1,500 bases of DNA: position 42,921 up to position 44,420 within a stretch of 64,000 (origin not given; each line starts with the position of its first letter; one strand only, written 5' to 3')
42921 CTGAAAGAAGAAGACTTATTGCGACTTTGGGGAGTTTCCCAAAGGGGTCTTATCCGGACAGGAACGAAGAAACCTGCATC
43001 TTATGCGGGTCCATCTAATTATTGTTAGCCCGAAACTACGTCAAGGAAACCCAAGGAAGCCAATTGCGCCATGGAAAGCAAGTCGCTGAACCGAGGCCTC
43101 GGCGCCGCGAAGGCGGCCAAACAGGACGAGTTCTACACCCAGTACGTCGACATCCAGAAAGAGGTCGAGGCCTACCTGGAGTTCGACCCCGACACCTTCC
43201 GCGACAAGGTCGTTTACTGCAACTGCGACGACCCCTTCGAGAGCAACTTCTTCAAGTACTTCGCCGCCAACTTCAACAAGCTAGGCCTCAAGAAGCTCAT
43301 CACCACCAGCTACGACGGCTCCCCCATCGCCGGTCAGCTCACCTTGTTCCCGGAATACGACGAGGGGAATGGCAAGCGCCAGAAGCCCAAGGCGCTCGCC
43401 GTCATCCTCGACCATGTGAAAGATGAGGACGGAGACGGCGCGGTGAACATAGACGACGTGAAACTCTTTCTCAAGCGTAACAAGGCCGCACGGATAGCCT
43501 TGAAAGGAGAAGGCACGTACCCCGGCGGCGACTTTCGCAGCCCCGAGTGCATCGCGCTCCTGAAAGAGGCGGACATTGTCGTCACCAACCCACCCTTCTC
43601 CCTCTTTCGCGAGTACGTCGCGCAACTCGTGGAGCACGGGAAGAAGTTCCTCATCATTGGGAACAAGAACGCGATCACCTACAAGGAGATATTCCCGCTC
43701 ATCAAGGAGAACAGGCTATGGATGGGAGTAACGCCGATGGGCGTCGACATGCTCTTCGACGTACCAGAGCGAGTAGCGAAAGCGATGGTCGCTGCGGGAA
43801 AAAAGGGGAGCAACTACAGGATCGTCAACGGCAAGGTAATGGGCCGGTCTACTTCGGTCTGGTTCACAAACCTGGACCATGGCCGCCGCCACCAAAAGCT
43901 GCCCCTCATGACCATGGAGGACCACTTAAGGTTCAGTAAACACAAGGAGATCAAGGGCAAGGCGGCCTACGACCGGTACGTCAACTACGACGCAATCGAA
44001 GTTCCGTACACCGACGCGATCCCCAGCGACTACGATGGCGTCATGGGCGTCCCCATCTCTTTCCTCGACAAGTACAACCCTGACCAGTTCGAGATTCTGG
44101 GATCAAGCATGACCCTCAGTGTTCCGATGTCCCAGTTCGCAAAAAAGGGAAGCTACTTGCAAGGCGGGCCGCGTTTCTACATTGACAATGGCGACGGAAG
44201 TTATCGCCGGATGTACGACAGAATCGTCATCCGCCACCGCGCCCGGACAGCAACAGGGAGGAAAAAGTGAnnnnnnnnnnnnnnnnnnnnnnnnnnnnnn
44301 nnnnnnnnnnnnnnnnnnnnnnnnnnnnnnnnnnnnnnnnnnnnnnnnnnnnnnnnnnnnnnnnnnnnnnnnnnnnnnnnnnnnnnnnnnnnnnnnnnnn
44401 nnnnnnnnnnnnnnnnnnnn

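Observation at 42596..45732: Methyltransferase + DUF262/ParB-like-HNH nuclease cassette inserted between diverged duplicated host segments: candidate uncharacterised R-M-like defence system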

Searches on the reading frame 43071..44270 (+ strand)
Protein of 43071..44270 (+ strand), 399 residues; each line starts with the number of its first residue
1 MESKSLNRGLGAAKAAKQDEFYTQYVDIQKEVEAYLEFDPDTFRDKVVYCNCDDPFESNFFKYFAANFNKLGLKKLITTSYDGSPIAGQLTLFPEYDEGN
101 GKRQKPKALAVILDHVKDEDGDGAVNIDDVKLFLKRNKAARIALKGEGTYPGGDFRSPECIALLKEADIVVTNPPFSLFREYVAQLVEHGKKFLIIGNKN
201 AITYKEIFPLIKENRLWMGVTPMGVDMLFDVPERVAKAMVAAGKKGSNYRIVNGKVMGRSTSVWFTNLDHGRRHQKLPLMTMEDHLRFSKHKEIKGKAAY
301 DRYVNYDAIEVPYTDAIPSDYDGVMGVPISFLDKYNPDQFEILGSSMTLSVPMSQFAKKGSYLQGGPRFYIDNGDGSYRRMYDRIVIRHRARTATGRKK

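Call 3: search_protein_families(library=pfam, proteins=[window:43071-44270:+], max_evalue=0.01)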
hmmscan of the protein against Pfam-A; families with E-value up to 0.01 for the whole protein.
window:43071-44270:+ (399 aa): 1 family
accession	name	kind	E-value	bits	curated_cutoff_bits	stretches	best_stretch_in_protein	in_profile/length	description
PF13651.11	EcoRI_methylase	-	1.3e-123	413.1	26.4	1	10-389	2-344/345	Adenine-specific methyltransferase EcoRI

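Call 4: search_protein_families(library=padloc, proteins=[window:43071-44270:+], max_evalue=0.01)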
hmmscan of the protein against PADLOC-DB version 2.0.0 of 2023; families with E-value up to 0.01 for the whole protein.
window:43071-44270:+ (399 aa): 1 family
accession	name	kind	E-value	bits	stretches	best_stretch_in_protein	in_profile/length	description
PDLC03297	MTase_II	-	1.7e-100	334.7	1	3-390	3-328/332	Type II methyltransferase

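Call 5: search_protein_families(library=ncbifam, proteins=[window:43071-44270:+], max_evalue=0.01)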
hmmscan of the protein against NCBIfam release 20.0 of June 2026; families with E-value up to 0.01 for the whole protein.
window:43071-44270:+ (399 aa): 1 family
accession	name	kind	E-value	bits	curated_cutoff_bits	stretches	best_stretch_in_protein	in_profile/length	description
NF006328.0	PRK08558.1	equivalog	0.0036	16.9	184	1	22-91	62-130/238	adenine phosphoribosyltransferase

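Call 11: search_solved_structures(query=window:43071-44270:+, max_evalue=1, show_alignments=1)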
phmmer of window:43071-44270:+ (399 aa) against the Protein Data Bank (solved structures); distinct sequences matched with E-value up to 1: 5.
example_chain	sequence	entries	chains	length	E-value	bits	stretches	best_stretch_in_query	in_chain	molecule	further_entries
2m7n_A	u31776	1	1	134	0.38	12.9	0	117-140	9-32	Calcium-binding protein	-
1jfj_A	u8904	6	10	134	0.39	12.8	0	117-140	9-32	CALCIUM-BINDING PROTEIN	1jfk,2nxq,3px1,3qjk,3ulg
5xwf_A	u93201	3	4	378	0.41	12.8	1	16-86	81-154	Fungal chitinase from Rhizomucor miehei (SeMet-substituted proteins) | Chintase | Chitinase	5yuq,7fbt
4mn0_A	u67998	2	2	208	0.43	12.7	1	92-136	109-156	Berovin | Apoberovin 1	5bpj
5vp3_A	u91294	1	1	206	0.65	12.1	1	92-164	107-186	Mnemiopsin 1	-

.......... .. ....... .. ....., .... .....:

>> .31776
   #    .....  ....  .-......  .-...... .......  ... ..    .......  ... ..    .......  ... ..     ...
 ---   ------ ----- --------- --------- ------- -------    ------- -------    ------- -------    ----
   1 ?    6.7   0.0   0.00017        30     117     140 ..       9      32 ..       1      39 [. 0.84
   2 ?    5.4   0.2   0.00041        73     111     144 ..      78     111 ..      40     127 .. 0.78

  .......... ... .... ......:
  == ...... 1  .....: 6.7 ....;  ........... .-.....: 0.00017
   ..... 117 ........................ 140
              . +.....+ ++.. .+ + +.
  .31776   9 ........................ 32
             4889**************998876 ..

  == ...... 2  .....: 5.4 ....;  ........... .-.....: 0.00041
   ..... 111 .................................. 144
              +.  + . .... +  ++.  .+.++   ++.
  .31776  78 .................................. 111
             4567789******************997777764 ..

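Call 65: search_dna_similar(query=window:43071-44270:+, collection=plasmids, mode=protein, max_rows=60, rows=spread)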
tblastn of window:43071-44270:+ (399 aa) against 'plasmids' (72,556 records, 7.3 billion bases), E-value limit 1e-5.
Records with a match: 77; places in all: 83; records where one place covers at least 80% of the query: 65.
Best place of each record, by identity: <60% 77.
By first word of the organism name: Enterococcus 12; Lactiplantibacillus 9; Escherichia 6; Raoultella 4; Apilactobacillus 3; Leuconostoc 3; Rhodococcus 3; Variovorax 3; Klebsiella 3; Bifidobacterium 2; and 24 more.
By predicted mobility (MOB-suite, as given by PLSDB): non-mobilizable 34; mobilizable 29; conjugative 14.
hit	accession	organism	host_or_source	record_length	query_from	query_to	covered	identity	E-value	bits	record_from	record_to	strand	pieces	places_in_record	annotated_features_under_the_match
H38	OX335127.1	Apilactobacillus kunkeei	Apis mellifera,European honeybee,honey ...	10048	5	388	96%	48.9%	5e-95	318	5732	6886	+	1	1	hypothetical protein (x2)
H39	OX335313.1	Apilactobacillus kunkeei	Apis mellifera,European honeybee,honey ...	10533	5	388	96%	48.9%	5e-95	318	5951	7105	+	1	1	hypothetical protein (x2)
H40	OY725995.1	Phocaeicola massiliensis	-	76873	7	348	86%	54.0%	1e-97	325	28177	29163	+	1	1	record has no annotation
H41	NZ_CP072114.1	Yimella sp. cx-51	Procambus clarkii,intestinal contents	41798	3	390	97%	47.4%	2e-95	320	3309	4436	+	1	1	adenine-specific methyltransferase EcoRI family protein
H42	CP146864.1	Pediococcus pentosaceus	-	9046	5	388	96%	47.7%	8e-94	315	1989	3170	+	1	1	adenine-specific methyltransferase EcoRI family protein | DUF262 domain-containing protein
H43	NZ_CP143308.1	Paracoccus marcusii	Soil sample,soil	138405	5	345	82%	55.6%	6e-89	354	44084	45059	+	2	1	adenine-specific methyltransferase EcoRI family protein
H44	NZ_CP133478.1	Leuconostoc mesenteroides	Homo sapiens,cell culture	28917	7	388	96%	47.7%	3e-99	330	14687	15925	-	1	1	adenine-specific methyltransferase EcoRI family protein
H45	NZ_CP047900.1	Pseudarthrobacter psychrotolerans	Single cell,Antarctic soil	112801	5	390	97%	47.2%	1e-87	297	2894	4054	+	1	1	adenine-specific methyltransferase EcoRI family protein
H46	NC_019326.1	Arthrobacter sp. 31.31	heavy aromatic hydrocarbon contaminated ...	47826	1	390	98%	46.7%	3e-91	307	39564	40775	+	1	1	adenine-specific methyltransferase EcoRI family protein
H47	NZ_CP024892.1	Rhodococcus ruber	cell culture,activated sludge from ...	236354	10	390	95%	46.8%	1e-90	306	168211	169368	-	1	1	adenine-specific methyltransferase EcoRI family protein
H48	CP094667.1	Gordonia amicalis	cell culture,river sand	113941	1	346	87%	50.0%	2e-87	296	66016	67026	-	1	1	adenine-specific methyltransferase EcoRI family protein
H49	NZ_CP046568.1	Dietzia sp. DQ12-45-1b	product water from oilfield,product ...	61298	7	390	96%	45.0%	2e-80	276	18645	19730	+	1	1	adenine-specific methyltransferase EcoRI family protein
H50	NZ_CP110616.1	Rhodococcus antarcticus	whole organism,T5 medium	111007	7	391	96%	44.3%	3e-80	276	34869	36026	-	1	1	adenine-specific methyltransferase EcoRI family protein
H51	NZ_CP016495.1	Lactiplantibacillus pentosus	bacteria,olive fermentation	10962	7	396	98%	43.3%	9e-69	242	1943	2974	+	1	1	adenine-specific methyltransferase EcoRI family protein | DUF262 domain-containing protein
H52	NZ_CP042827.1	Ruania zhangjianzhongii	bat,pure culture,feces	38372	7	388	96%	44.2%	1e-81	280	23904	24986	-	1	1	adenine-specific methyltransferase EcoRI family protein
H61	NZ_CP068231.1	Aeromonas caviae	combined sewer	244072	7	390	96%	42.5%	2e-70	247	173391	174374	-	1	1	adenine-specific methyltransferase EcoRI family protein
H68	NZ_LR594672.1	Variovorax sp. PBL-E5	linuron-contaminated soil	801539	3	345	86%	43.9%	1e-63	228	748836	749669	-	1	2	adenine-specific methyltransferase EcoRI family protein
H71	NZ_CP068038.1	Escherichia coli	swine,intestinal tract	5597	1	343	86%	43.7%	7e-63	225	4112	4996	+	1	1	adenine-specific methyltransferase EcoRI family protein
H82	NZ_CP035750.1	Leuconostoc mesenteroides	cell culture,food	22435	4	343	85%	42.8%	1e-59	216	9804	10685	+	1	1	adenine-specific methyltransferase EcoRI family protein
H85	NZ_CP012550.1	Campylobacter sp. RM16187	dog,cell culture,oral swab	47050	5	390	97%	36.8%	1e-63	227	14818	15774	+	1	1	adenine-specific methyltransferase EcoRI family protein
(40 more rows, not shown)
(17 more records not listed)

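Call 66: get_annotated_region(hit=H71, flank=2500)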
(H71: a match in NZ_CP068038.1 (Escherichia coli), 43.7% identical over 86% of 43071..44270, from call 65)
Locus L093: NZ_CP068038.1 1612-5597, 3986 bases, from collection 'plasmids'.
description: Escherichia coli strain U90 plasmid pU90-3, complete sequence
organism: Escherichia coli (NCBI taxid 562)
taxonomy: Bacteria; Pseudomonadota; Gammaproteobacteria; Enterobacterales; Enterobacteriaceae; Escherichia; Escherichia coli
host: -; source: swine,intestinal tract; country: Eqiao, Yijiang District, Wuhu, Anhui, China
typing (MOB-suite, as given by PLSDB): mobilizable; replicon rep_cluster_2350,rep_cluster_2370; relaxase MOBP
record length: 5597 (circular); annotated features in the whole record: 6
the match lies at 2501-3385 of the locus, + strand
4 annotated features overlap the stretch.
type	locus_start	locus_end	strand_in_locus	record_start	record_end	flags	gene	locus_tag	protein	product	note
CDS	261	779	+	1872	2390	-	-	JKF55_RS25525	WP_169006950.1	MbeB family mobilization protein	-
CDS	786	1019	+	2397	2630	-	-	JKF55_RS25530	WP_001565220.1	MbeD family mobilization/exclusion protein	-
CDS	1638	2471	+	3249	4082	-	-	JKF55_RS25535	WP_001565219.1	type-2 restriction enzyme EcoRI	-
CDS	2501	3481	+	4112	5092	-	-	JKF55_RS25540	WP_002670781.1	adenine-specific methyltransferase EcoRI family protein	-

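Call 71: find_homologous_proteins(query=window:43071-44270:+, max_evalue=0.00001)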
Query window:43071-44270:+ (399 aa): 8000 proteins with E <= 0.00001 among 8000 candidates; the best 120 are listed.
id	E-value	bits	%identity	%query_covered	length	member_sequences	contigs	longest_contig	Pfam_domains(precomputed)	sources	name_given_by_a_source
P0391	2.6e-271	917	100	100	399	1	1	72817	PF13651.12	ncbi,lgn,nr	ncbi:MAG: adenine-specific methyltransferase EcoRI family protein [Candidatus Hydrogenedentes bacter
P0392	3.1e-240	815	88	100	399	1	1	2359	PF13651.12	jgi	-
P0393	3.4e-232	789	86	99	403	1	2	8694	PF13651.12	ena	-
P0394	2.6e-229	779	85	99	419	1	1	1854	PF13651.12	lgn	-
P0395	8.1e-227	771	85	100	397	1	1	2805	PF13651.12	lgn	-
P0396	6.0e-225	765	86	95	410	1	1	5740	PF13651.12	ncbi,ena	-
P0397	4.0e-223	759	83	100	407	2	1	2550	PF13651.12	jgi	jgi:hypothetical protein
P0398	6.1e-220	748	83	100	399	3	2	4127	PF13651.12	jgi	-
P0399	1.4e-219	747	83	96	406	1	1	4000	PF13651.12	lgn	-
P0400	5.1e-217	739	81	100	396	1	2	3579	PF13651.12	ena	-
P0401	1.2e-212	724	81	98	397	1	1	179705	PF13651.12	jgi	jgi:hypothetical protein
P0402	9.9e-210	715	78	99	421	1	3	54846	PF13651.12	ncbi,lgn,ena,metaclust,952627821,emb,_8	metaclust:\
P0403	4.4e-209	712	83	94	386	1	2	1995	PF13651.12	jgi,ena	jgi:hypothetical protein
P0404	5.8e-209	712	80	99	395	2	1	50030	PF13651.12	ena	-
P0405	7.5e-209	712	81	95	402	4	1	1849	PF13651.12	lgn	-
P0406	3.2e-208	710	77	99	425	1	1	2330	PF13651.12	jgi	jgi:hypothetical protein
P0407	3.4e-208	709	80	100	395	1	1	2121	PF13651.12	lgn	-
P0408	6.6e-208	709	79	100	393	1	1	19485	PF13651.12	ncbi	-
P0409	7.7e-208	708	76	100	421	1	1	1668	PF13651.12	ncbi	-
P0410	1.1e-207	708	76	100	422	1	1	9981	PF13651.12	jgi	-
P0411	2.2e-207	707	80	99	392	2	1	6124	PF13651.12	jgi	jgi:hypothetical protein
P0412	2.7e-207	707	79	97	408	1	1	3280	PF13651.12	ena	-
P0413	7.4e-207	705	76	98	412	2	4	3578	PF13651.12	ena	-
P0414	7.4e-207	705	77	100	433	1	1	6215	PF13651.12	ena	-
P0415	9.3e-207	705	79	98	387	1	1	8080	PF13651.12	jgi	jgi:hypothetical protein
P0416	1.3e-206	704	79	100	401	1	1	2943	PF13651.12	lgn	-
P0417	2.0e-206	704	78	98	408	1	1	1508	PF13651.12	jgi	jgi:hypothetical protein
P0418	2.5e-206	703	80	98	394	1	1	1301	PF13651.12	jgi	jgi:hypothetical protein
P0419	3.9e-206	703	79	98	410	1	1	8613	PF13651.12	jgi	jgi:hypothetical protein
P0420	4.0e-206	703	80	100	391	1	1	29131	PF13651.12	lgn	-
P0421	4.7e-206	702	76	100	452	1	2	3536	PF13651.12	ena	-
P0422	6.9e-206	702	87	86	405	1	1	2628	PF13651.12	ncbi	-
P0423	8.4e-206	702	78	98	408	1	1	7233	PF13651.12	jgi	jgi:hypothetical protein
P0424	1.3e-205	701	80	100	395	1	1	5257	PF13651.12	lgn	-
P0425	1.6e-205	701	86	90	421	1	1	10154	PF13651.12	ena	-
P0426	1.9e-205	700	79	100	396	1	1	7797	PF13651.12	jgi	jgi:hypothetical protein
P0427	2.9e-205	700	79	99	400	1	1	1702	PF13651.12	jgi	-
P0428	6.5e-205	699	79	97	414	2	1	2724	PF13651.12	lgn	-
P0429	9.5e-205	698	77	100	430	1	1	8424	PF13651.12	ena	-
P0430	1.2e-204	698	78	95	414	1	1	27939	PF13651.12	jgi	jgi:hypothetical protein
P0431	3.5e-204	696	78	99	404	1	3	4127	PF13651.12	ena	-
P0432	4.2e-204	696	78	99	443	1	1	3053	PF13651.12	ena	-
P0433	4.3e-204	696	76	97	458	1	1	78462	PF13651.12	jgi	jgi:hypothetical protein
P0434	6.5e-204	695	78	100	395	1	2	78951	PF13651.12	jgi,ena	jgi:hypothetical protein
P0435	6.6e-204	695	77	100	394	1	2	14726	PF13651.12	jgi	jgi:hypothetical protein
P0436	8.5e-204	695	79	99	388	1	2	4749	PF13651.12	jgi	jgi:hypothetical protein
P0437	1.2e-203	695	77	99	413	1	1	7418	PF13651.12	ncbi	-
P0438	1.3e-203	694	78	97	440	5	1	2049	PF13651.12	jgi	-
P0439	1.5e-203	694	78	100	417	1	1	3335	PF13651.12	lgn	-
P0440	1.5e-203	694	78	99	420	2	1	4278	PF13651.12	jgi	jgi:Adenine-specific methyltransferase EcoRI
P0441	1.5e-203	694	78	99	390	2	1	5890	PF13651.12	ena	-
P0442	1.8e-203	694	79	98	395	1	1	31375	PF13651.12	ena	-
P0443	2.3e-203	694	79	99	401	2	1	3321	PF13651.12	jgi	jgi:hypothetical protein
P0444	4.3e-203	693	77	98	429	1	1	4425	PF13651.12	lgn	-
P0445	5.0e-203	692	79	99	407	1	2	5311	PF13651.12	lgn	-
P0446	6.4e-203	692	78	98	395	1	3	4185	PF13651.12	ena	-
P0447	6.9e-203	692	81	96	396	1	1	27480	PF13651.12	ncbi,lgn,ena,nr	ncbi:MAG TPA: DNA methyltransferase [Phycisphaerales bacterium]|nr:DNA methyltransferase [Phycisphae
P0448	7.0e-203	692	78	100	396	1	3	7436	PF13651.12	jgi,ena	jgi:hypothetical protein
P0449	1.6e-202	691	76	99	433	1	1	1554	PF13651.12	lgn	-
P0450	2.0e-202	691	78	98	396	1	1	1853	PF13651.12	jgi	-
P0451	2.1e-202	690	78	99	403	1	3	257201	PF13651.12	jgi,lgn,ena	-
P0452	2.5e-202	690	78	99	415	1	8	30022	PF13651.12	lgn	-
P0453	2.5e-202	690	87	85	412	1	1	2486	PF13651.12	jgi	jgi:hypothetical protein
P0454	4.5e-202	689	77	100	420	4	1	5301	PF13651.12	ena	-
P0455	5.6e-202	689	79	97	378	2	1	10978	PF13651.12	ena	-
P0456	7.1e-202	689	78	98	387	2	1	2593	PF13651.12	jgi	-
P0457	7.9e-202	689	79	96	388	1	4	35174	PF13651.12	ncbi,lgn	-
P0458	1.2e-201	688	79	97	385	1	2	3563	PF13651.12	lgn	-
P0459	1.7e-201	687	79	97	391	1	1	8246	PF13651.12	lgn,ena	-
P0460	2.8e-201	687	77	100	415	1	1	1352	PF13651.12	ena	-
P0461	3.4e-201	686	78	99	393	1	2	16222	PF13651.12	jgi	jgi:hypothetical protein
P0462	4.0e-201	686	76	98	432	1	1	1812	PF13651.12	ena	-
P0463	5.1e-201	686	75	99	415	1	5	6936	PF13651.12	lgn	-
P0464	5.6e-201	686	77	99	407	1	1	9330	PF13651.12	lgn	-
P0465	6.6e-201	685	78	96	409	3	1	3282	PF13651.12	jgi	jgi:hypothetical protein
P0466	1.3e-200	685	75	100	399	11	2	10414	PF13651.12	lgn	-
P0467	1.4e-200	684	72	100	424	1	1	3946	PF13651.12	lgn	-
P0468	1.6e-200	684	75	98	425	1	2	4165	PF13651.12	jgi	jgi:hypothetical protein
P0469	2.2e-200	684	85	86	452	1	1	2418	PF13651.12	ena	-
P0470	3.6e-200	683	73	100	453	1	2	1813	PF13651.12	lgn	-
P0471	4.4e-200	683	75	100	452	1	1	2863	PF13651.12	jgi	jgi:hypothetical protein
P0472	5.1e-200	683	76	98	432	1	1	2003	PF13651.12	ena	-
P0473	6.1e-200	682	77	99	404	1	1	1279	PF13651.12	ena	-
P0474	7.4e-200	682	77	98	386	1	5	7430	PF13651.12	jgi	jgi:hypothetical protein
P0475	8.1e-200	682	75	100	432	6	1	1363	PF13651.12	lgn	-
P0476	1.0e-199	682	77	100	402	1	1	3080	PF13651.12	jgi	jgi:hypothetical protein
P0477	1.1e-199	681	78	95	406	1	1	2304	PF13651.12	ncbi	-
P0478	1.4e-199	681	77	98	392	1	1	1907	PF13651.12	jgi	-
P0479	1.6e-199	681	77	98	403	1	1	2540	PF13651.12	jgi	-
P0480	1.7e-199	681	77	99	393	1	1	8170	PF13651.12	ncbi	-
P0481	1.7e-199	681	77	99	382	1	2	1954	PF13651.12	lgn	-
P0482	2.3e-199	680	77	97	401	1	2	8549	PF13651.12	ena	-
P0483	2.9e-199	680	77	97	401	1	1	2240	PF13651.12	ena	-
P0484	3.6e-199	680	74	98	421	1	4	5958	PF13651.12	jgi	-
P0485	4.5e-199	679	77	96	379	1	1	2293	PF13651.12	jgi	-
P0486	6.2e-199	679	77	98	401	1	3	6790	PF13651.12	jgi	jgi:hypothetical protein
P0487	6.9e-199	679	77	100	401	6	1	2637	PF13651.12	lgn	-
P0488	7.2e-199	679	77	97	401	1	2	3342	PF13651.12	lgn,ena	-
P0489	1.8e-198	677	74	100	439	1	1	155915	PF13651.12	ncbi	-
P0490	2.3e-198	677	76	100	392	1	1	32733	PF13651.12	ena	-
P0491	3.0e-198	677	73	100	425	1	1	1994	PF13651.12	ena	-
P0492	4.0e-198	676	76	100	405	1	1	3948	PF13651.12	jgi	jgi:hypothetical protein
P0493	6.5e-198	676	77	96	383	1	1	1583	PF13651.12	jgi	-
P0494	7.7e-198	675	78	95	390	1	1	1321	PF13651.12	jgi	jgi:hypothetical protein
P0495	7.7e-198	675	73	98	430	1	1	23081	PF13651.12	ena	-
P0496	8.4e-198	675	77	96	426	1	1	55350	PF13651.12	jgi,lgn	jgi:hypothetical protein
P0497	8.9e-198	675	76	97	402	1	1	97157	PF13651.12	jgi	jgi:hypothetical protein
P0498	2.2e-197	674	73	100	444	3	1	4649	PF13651.12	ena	-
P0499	2.3e-197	674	77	99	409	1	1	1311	PF13651.12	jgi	-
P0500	2.7e-197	674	75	99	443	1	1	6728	PF13651.12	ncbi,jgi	jgi:hypothetical protein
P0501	3.5e-197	673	76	98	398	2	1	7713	PF13651.12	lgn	-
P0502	9.0e-197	672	72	99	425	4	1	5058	PF13651.12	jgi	-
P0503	2.5e-196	670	73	99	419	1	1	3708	PF13651.12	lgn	-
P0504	3.8e-196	670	74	100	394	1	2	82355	PF13651.12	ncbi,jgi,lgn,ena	jgi:hypothetical protein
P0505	4.2e-196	670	74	96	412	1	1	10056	PF13651.12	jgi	jgi:hypothetical protein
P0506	4.5e-196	670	72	99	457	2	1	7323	PF13651.12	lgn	-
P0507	4.5e-196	670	74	96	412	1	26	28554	PF13651.12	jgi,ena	jgi:hypothetical protein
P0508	4.9e-196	669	75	99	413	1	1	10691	PF13651.12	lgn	-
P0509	5.6e-196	669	73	99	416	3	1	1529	PF13651.12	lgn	-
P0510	1.2e-195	668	72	100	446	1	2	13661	PF13651.12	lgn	-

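Call 81: predict_structure(alignment_id=A4)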
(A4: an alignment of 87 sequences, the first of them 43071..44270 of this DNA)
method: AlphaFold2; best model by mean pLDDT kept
length: 399 residues; sequences in the alignment: 87
mean_pLDDT: 72.2   pTM: 0.64
mean pLDDT of the five models: 72.2, 63.7, 63.0, 61.8, 56.5
residues with pLDDT >= 90: 58; 70-90: 198; 50-70: 76; < 50: 67
segments of 3 or more residues with pLDDT < 50: 1-20, 208-216, 218-225, 347-367, 393-399
pLDDT, mean of each block of 10 residues (from residue 1): 34 40 73 83 95 85 92 95 71 73 78 88 82 88 83 89 96 79 85 80 50 41 49 74 68 73 73 66 88 86 79 84 82 69 60 38 43 57 73 43
secondary structure, 60 per line:
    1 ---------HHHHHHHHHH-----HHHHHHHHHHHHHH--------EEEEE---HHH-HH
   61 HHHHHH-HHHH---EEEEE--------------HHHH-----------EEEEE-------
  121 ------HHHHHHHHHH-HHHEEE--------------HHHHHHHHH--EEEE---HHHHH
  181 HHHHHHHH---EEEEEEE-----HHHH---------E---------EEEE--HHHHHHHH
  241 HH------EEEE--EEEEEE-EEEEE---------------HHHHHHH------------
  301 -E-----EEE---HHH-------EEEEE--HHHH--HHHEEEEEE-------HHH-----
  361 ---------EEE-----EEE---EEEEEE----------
elements in order: H10-19 H25-38 E47-51 H59-66 H68-71 E75-79 H94-97 E109-113 H127-136 E141-143 H158-166 E169-172 H176-188 E192-198 H204-207 E227-230 H233-242 E249-252 E255-260 E262-266 H282-288 E308-310 E324-328 H331-334 E340-345 E370-372 E378-380 E384-389

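Call 84: find_encoding_contigs(protein=window:43071-44270:+, flank=6000, max_places=4)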
Protein window:43071-44270:+ (399 aa): 1 contig read that carries it; 1 place shown.
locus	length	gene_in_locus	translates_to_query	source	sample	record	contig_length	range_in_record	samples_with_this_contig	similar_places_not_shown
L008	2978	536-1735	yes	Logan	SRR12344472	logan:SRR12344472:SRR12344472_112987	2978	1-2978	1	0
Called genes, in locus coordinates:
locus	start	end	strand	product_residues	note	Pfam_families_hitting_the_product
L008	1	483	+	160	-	?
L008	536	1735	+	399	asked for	PF13651:EcoRI_methylase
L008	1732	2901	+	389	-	PF03235:GmrSD_N, PF01844:HNH (weak)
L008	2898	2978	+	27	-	?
